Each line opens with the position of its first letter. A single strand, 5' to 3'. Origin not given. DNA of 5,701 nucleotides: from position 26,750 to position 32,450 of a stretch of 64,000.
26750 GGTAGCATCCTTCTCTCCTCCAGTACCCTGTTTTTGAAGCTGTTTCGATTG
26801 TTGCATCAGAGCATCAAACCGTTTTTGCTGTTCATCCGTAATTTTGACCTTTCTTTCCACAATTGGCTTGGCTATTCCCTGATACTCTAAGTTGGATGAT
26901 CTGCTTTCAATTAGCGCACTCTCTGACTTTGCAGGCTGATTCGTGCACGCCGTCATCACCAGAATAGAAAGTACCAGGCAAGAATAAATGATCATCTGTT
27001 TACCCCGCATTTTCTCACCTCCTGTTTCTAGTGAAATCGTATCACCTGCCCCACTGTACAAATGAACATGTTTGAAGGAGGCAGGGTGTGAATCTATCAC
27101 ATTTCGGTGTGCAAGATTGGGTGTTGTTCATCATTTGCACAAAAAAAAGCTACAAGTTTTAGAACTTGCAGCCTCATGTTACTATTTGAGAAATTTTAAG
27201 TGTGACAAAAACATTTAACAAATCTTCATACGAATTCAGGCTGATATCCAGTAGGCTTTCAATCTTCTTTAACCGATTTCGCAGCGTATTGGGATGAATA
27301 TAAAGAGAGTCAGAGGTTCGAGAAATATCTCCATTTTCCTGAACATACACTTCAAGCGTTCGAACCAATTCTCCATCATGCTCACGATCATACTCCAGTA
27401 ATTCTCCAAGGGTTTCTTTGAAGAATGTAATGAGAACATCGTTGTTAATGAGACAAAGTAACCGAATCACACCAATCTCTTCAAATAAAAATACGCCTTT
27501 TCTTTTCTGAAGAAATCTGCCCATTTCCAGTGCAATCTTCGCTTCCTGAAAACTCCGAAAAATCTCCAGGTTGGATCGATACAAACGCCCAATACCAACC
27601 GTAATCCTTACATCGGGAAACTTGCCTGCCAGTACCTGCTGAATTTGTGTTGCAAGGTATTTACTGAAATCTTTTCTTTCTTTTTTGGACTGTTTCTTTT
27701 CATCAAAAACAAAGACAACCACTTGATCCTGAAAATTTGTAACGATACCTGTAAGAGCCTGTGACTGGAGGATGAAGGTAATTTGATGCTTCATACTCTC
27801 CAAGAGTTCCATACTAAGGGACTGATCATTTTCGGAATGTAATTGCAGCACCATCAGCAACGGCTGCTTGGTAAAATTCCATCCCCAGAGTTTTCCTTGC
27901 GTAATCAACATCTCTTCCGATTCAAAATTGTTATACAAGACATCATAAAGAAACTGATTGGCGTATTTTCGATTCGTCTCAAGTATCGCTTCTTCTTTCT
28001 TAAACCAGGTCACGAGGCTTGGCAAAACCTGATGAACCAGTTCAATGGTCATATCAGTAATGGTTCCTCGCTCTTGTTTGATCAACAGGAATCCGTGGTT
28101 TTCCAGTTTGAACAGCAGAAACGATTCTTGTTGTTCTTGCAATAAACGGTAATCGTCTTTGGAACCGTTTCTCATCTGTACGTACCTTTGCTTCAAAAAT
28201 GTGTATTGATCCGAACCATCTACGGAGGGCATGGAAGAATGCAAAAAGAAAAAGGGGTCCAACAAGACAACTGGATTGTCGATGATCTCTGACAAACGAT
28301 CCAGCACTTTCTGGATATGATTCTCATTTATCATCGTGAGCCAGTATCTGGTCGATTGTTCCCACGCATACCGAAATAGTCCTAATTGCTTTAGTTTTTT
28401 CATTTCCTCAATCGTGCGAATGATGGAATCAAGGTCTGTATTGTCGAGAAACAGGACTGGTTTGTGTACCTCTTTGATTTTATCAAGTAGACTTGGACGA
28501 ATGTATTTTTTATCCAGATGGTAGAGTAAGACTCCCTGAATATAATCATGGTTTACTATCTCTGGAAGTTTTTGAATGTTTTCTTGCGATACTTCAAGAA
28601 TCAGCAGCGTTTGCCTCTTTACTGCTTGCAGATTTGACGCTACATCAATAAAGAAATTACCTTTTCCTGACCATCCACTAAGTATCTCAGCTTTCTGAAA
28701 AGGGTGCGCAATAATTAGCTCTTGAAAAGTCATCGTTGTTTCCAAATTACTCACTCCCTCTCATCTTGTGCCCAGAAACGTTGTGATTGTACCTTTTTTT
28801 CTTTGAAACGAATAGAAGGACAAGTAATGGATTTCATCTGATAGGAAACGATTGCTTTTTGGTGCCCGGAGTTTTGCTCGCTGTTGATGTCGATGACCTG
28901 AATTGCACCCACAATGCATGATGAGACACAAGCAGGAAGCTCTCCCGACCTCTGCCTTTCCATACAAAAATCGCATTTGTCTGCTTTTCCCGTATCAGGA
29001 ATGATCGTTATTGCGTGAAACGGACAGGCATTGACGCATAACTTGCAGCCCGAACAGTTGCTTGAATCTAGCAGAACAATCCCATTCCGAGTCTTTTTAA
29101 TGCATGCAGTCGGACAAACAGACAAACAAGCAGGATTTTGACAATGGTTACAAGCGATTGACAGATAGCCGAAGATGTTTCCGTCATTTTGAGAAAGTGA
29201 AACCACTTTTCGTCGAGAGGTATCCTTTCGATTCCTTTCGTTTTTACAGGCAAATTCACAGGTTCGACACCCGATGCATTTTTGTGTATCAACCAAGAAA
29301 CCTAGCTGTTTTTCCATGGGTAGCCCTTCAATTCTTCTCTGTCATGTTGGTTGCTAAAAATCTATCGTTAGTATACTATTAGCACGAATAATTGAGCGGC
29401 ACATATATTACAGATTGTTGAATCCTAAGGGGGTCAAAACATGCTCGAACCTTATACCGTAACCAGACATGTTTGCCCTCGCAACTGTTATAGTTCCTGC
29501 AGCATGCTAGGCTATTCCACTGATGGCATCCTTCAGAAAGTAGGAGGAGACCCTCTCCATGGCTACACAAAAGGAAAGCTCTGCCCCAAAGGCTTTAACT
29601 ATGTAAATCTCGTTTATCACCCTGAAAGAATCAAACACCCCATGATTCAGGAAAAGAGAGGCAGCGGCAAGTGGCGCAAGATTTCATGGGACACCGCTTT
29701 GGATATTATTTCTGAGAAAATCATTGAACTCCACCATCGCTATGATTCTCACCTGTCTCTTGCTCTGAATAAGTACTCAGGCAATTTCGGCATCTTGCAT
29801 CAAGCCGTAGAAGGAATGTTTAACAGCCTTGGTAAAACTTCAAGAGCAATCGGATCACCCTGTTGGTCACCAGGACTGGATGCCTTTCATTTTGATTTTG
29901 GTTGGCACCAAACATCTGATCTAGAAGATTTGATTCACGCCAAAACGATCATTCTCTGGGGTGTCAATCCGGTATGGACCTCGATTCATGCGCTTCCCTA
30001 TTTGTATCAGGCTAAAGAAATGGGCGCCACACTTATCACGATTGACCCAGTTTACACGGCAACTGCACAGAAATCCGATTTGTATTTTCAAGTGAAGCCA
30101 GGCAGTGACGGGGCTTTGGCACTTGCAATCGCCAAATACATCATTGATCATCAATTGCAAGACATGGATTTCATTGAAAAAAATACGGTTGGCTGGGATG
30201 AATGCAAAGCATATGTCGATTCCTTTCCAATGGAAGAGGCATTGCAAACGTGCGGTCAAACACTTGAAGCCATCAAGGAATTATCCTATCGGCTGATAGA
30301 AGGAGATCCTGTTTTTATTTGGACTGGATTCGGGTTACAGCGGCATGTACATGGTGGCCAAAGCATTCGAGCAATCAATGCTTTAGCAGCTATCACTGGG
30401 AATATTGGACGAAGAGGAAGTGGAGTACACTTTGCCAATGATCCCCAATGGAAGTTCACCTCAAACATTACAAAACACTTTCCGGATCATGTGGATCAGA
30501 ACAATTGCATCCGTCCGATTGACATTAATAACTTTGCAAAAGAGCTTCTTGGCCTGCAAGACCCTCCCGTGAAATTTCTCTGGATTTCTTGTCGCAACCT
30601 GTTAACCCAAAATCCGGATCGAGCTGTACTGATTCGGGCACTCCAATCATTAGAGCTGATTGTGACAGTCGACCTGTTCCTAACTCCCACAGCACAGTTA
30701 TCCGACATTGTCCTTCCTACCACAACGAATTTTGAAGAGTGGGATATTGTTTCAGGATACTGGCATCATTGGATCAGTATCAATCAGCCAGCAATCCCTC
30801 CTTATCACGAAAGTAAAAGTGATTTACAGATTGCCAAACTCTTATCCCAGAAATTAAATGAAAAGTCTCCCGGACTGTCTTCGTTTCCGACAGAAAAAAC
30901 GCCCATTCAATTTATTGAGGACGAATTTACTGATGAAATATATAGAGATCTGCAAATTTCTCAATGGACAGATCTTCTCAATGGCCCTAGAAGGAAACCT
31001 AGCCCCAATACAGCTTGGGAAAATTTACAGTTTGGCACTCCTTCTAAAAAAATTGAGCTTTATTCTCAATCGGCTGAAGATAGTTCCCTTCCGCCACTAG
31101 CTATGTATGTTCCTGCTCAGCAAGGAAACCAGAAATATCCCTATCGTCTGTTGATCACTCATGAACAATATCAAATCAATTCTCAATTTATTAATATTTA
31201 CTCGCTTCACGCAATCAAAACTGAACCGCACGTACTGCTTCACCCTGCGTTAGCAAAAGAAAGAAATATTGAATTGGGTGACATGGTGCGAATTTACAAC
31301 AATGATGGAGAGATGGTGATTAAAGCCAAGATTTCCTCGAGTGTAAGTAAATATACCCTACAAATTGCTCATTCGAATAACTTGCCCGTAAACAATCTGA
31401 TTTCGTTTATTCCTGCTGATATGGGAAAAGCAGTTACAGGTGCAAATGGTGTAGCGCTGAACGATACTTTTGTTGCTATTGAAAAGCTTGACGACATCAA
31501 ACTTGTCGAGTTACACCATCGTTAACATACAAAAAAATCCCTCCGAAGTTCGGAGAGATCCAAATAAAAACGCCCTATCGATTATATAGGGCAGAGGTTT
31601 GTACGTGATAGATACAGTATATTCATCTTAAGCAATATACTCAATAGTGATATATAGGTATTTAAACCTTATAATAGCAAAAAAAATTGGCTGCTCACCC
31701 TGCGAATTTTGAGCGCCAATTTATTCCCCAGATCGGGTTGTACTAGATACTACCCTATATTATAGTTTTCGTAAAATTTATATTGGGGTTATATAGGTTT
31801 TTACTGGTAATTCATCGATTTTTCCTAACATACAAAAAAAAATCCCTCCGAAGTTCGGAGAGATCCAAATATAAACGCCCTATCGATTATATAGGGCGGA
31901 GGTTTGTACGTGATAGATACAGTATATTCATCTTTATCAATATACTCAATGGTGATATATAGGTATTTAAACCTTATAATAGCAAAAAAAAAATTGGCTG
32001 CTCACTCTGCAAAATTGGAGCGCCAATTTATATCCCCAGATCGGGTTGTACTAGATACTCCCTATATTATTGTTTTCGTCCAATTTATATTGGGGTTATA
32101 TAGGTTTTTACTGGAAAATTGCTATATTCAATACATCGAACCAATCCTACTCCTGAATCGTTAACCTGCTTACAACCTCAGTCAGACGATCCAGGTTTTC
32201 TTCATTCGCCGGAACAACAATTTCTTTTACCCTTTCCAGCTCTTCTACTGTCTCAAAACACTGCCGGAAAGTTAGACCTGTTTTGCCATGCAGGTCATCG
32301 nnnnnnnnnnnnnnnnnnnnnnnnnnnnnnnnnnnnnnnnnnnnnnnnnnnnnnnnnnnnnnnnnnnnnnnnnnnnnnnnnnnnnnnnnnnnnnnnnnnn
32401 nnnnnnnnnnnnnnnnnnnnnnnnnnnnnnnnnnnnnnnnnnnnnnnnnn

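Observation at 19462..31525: Molybdoenzyme island with two DmsAB-like sets, one exported and one cytoplasmic, plus its own Tat, MoaA, chaperone and PucR regulator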

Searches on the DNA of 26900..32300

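Call 54: search_rna_families(source=window, start=26900, end=32300, threshold=evalue, max_evalue=1)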
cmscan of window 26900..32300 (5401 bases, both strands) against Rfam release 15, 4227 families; matches with E-value up to 1: 2.
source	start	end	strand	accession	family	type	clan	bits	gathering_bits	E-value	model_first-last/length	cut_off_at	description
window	31835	31900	-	RF02837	anti-hemB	Gene; sRNA;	-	24.6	49.5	0.014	1-81/81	no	Burkholderia RNA 7 (anti-hemB)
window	31529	31595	-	RF02837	anti-hemB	Gene; sRNA;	-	19.7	49.5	0.35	1-81/81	no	Burkholderia RNA 7 (anti-hemB)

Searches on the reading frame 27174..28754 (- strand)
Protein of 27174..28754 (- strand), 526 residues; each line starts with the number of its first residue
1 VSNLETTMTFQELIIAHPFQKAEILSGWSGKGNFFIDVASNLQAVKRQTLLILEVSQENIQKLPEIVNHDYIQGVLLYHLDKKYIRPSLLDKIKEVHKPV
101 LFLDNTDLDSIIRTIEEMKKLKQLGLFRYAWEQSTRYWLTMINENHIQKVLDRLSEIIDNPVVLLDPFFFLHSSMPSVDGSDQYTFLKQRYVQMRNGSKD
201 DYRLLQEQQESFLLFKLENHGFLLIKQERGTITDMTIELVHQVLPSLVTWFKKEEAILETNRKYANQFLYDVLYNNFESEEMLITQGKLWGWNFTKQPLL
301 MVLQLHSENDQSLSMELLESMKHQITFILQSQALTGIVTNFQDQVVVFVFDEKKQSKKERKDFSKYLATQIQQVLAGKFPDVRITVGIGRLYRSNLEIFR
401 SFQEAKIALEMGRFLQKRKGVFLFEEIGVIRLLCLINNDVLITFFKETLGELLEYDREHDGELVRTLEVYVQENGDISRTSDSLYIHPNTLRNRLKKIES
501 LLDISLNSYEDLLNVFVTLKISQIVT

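Call 5: search_protein_families(library=pfam, proteins=[window:27174-28754:-])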
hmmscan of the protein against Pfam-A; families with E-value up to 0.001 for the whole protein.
window:27174-28754:- (526 aa): 2 families
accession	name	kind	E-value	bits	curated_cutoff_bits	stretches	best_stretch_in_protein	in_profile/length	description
PF13556.12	HTH_30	-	6.3e-20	71.2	27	1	463-521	1-59/59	PucR C-terminal helix-turn-helix domain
PF17853.6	GGDEF_2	-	7.4e-15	55.6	24.5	1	279-411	4-116/116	GGDEF-like domain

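Call 74: search_solved_structures(query=window:27174-28754:-, max_evalue=0.01)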
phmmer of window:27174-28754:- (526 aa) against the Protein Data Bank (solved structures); distinct sequences matched with E-value up to 0.01: 0.

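Call 83: search_protein_families(library=ncbifam, proteins=[window:27174-28754:-], max_evalue=0.001)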
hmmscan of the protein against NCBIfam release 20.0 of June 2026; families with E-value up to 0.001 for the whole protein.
window:27174-28754:- (526 aa): 3 families
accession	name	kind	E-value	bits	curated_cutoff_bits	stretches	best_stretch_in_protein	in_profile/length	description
NF058503.1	SprTransRegAdeR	equivalog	1.1e-24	87.3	700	1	313-524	190-401/403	sporulation transcriptional activator AdeR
NF008550.0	PRK11477.1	equivalog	1.5e-13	50.4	612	1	353-522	217-382/385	CdaR family transcriptional regulator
NF050824.1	TransRegRv1453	equivalog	2.6e-13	49.6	600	1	362-508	249-387/404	Rv1453 family transcriptional regulator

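Call 90: search_solved_structures(query=A3, max_evalue=1)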
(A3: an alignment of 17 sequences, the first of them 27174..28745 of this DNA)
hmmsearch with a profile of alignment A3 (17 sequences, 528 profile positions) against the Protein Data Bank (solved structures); distinct sequences matched with E-value up to 1: 9.
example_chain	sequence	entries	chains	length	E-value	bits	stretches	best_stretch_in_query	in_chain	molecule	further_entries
9f80_A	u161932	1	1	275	2.3e-12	49.7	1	463-524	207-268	Uncharacterized protein Rv2242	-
3onq_A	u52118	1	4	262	6.5e-07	31.7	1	465-527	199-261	Regulator of polyketide synthase expression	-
2w1r_A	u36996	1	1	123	0.0055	18.8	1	149-250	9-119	STAGE V SPORULATION PROTEIN T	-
2w1t_A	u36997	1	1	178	0.015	17.4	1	149-250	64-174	STAGE V SPORULATION PROTEIN T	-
2w1t_B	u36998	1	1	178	0.015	17.3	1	149-250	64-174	STAGE V SPORULATION PROTEIN T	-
9sra_BT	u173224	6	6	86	0.23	13.4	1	80-151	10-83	Large ribosomal subunit protein uL23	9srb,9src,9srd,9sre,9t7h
4v4n_AT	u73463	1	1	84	0.28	13.1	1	80-151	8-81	50S ribosomal protein L23P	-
4v6u_BT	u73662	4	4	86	0.3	13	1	80-151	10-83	50S ribosomal protein L23P | Large ribosomal subunit protein uL23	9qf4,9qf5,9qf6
7tgh_T2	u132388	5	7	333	0.56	12.1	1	28-126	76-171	Acyl-CoA synthetase (AMP-forming)/AMP-acid ligase II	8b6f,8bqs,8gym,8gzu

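Call 96: predict_structure(protein=window:27174-28745:-)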
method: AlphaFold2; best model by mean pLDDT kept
length: 523 residues; sequences in the alignment: 1
mean_pLDDT: 40.2   pTM: 0.30
mean pLDDT of the five models: 40.2, 37.2, 35.3, 33.3, 31.7
residues with pLDDT >= 90: 0; 70-90: 8; 50-70: 77; < 50: 438
segments of 3 or more residues with pLDDT < 50: 1-43, 79-81, 136-354, 356-523
pLDDT, mean of each block of 10 residues (from residue 1): 31 36 34 41 54 61 65 61 59 70 56 60 51 47 42 35 33 34 38 32 36 37 37 35 35 32 37 37 37 35 33 36 34 38 40 47 46 38 33 30 38 34 29 33 36 35 33 33 36 42 40 31 26
secondary structure, 60 per line:
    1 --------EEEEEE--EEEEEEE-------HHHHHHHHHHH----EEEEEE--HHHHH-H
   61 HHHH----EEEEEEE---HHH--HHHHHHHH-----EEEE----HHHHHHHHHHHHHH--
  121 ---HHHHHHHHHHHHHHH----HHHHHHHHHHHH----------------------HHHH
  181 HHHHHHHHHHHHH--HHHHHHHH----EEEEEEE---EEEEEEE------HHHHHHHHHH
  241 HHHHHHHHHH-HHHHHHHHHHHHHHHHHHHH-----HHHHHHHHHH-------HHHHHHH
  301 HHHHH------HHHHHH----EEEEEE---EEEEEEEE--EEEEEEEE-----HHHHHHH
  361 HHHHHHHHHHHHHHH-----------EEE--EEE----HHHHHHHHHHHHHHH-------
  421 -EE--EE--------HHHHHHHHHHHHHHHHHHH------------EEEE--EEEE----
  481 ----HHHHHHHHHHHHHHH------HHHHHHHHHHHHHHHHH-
elements in order: E9-14 E17-23 H31-41 E46-51 H54-58 H60-64 E69-75 H84-91 E97-100 H105-118 H124-138 H143-154 H177-193 H196-203 E208-214 E218-224 H231-250 H252-271 H277-286 H294-305 H312-317 E322-327 E331-338 E341-348 H354-375 E387-389 E392-394 H399-413 H436-454 E467-470 E473-476 H485-499 H506-522

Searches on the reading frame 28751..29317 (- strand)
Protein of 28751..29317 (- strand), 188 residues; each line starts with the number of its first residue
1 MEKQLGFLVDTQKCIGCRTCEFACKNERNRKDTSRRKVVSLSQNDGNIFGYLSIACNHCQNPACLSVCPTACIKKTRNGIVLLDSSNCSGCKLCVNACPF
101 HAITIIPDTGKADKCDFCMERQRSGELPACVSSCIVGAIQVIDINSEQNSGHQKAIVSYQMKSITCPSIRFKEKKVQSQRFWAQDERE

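Call 5: search_protein_families(library=pfam, proteins=[window:28751-29317:-])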
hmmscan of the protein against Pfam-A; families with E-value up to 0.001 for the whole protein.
window:28751-29317:- (188 aa): 11 families
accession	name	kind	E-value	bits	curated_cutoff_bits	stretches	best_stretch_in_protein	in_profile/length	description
PF13247.11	Fer4_11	-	1.5e-22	80.1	26.2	1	51-141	5-97/100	4Fe-4S dicluster domain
PF00037.32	Fer4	-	3.1e-11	43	21.1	2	83-104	3-24/24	4Fe-4S binding domain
PF12838.12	Fer4_7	-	2.4e-10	41.2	27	3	56-102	2-52/52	4Fe-4S dicluster domain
PF12797.12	Fer4_2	-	2.4e-10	40.1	24.5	2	80-100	2-22/22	4Fe-4S binding domain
PF13187.11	Fer4_9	-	8.5e-10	39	27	2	13-73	1-52/52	4Fe-4S dicluster domain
PF12837.12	Fer4_6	-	1.1e-08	35.1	25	2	84-103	5-24/24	4Fe-4S binding domain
PF14697.11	Fer4_21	-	2.2e-06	28.1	35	1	56-104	8-58/59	4Fe-4S dicluster domain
PF13237.11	Fer4_10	-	3.3e-06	27.4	25.5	1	81-134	2-52/53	4Fe-4S dicluster domain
PF13484.11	Fer4_16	-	4.1e-05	24.7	30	0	87-115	1-29/66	4Fe-4S double cluster binding domain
PF25160.1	LdpA_Fe-S-bd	-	4.8e-05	23.5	27.6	1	58-105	4-45/49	LdpA Fe-S cluster-binding domain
PF12800.12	Fer4_4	-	0.00055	20.5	24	1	86-100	2-16/17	4Fe-4S binding domain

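Call 6: search_protein_families(library=ncbifam, proteins=[window:28751-29317:-])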
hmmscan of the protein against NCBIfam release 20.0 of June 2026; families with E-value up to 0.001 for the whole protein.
window:28751-29317:- (188 aa): 46 families (the best 25 are shown)
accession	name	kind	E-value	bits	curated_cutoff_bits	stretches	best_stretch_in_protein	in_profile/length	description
TIGR02951.1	DMSO_dmsB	equivalog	2.1e-36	125.4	214.1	1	4-145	1-154/161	DMSO/selenate family reductase complex B subunit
NF011569.0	PRK14993.1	equivalog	4.3e-32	111.5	416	1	3-156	42-199/244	tetrathionate reductase subunit TtrB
NF041715.1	arsenate_red_ArrB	equivalog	2.8e-29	102.3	450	2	4-105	2-106/233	arsenate respiratory reductase iron-sulfur subunit ArrB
TIGR03478.1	DMSO_red_II_bet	subfamily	4.5e-28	98.1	480.7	2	47-159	122-234/321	DMSO reductase family type II enzyme, iron-sulfur subunit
NF045797.1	DsrO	equivalog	6.3e-28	97.8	200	1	2-156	41-213/235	sulfate reduction electron transfer complex DsrMKJOP subunit DsrO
TIGR03149.1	cyt_nit_nrfC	equivalog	2.4e-26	92.5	377.6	1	3-150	37-190/225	cytochrome c nitrite reductase Fe-S protein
NF038355.1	FDH3_beta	equivalog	5.1e-25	88.5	240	1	4-119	2-122/180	formate dehydrogenase FDH3 subunit beta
NF045715.1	sulf_resp_HmcB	equivalog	5.5e-24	84.8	420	2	27-140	77-194/307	sulfate respiration complex iron-sulfur protein HmcB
TIGR01660.1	narH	equivalog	7.6e-24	84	524.05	2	42-142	169-269/492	nitrate reductase subunit beta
NF042979.1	EthbenzDh_ebdB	equivalog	1e-23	83.8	740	2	48-154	145-251/354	ethylbenzene dehydrogenase subunit beta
NF008134.0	PRK10882.1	equivalog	1.6e-23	83.3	263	2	44-140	101-204/329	hydrogenase 2 operon protein HybA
TIGR01582.1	FDH-beta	equivalog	3.8e-23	82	334.7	2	55-142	92-180/283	formate dehydrogenase subunit beta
NF009408.0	PRK12769.1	equivalog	6.2e-20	70.9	1003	1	8-156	6-159/659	formate-dependent uric acid utilization protein AegA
NF045766.1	PhenlGlyoxDHPadI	equivalog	2.5e-19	69.4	700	1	9-143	9-137/443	NADH-dependent phenylglyoxylate dehydrogenase subunit beta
NF009451.0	PRK12809.1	equivalog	4.8e-18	64.8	1154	1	9-147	7-142/639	formate-dependent uric acid utilization protein YgfT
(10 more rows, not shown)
